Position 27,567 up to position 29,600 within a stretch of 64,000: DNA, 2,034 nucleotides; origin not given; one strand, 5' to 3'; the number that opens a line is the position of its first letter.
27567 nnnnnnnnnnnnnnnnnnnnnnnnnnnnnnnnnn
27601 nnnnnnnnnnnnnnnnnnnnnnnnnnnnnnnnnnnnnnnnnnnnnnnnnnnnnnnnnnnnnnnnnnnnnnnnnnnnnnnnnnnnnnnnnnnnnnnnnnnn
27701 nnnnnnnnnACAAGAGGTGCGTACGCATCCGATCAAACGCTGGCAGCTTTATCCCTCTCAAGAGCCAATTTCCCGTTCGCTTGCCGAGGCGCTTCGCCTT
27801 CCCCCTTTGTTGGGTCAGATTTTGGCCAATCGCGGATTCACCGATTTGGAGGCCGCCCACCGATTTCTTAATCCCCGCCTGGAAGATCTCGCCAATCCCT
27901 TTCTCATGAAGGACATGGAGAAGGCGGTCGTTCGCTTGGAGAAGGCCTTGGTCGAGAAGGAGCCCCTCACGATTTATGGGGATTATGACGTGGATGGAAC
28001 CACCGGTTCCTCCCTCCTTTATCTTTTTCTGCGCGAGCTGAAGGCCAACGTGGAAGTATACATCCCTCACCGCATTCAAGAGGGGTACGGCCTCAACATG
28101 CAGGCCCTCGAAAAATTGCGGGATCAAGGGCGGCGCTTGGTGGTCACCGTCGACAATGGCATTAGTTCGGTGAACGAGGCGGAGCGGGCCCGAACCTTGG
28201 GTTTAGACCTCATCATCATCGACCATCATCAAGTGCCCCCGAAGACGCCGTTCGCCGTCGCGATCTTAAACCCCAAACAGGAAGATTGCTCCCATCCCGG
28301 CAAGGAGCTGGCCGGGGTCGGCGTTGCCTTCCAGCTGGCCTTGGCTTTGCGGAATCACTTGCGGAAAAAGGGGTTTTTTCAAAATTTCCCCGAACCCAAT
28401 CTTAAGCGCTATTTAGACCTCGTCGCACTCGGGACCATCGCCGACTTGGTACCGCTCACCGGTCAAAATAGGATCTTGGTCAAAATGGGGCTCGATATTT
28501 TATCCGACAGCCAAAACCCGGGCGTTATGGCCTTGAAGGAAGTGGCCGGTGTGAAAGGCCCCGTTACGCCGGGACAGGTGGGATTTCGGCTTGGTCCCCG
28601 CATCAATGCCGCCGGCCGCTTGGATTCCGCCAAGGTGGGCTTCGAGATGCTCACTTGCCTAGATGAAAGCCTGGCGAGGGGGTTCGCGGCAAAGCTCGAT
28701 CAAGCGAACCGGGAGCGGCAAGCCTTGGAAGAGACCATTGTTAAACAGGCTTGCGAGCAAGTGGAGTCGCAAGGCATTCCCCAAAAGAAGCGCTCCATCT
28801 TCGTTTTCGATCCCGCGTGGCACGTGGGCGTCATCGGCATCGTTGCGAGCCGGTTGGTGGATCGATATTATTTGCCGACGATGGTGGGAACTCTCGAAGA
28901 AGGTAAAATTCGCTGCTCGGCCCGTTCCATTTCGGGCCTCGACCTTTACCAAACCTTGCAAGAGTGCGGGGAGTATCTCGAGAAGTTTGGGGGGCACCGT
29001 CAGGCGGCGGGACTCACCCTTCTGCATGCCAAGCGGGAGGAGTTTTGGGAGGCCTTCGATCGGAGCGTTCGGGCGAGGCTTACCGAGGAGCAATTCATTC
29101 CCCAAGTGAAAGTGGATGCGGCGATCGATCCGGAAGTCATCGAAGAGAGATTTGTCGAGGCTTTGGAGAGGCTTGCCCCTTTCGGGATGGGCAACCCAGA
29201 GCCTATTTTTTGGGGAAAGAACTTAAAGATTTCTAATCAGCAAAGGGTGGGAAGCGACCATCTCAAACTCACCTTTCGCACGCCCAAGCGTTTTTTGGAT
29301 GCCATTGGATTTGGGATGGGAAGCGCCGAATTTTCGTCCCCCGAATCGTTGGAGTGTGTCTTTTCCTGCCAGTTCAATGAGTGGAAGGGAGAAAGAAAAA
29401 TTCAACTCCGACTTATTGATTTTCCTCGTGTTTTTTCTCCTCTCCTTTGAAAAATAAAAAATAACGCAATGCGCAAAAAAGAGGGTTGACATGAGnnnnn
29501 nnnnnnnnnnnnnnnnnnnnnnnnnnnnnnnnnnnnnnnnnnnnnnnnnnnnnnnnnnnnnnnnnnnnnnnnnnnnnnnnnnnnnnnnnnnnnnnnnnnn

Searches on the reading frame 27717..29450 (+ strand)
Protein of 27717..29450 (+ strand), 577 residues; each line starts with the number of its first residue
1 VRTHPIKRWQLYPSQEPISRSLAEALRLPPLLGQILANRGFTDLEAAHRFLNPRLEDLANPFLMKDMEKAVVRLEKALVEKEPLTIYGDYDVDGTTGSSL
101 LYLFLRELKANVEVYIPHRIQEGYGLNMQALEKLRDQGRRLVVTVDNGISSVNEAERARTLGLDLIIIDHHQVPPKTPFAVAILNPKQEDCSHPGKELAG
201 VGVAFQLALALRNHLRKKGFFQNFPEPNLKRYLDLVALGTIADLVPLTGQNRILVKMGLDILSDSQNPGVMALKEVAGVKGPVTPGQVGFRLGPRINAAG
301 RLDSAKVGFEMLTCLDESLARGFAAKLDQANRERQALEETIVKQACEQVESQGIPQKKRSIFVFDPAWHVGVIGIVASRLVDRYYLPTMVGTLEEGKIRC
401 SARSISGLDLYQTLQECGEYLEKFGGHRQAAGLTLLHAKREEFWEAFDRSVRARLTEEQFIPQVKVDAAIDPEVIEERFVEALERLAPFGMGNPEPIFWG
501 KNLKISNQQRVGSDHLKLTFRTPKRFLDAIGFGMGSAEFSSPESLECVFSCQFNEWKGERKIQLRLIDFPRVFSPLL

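Call 30: search_protein_families(library=pfam, proteins=[window:27717-29450:+], max_evalue=0.00001)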
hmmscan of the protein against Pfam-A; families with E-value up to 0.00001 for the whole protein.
window:27717-29450:+ (577 aa): 3 families
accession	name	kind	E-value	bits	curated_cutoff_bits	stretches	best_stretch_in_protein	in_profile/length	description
PF17768.7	RecJ_OB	-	3.5e-29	101.4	27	1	466-568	1-107/107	RecJ OB domain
PF01368.27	DHH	-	1e-26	94.1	28.1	1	85-240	3-125/125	DHH family, N-terminal domain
PF02272.25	DHHA1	-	4.4e-11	43.6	25.9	1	365-451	10-100/102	DHHA1 domain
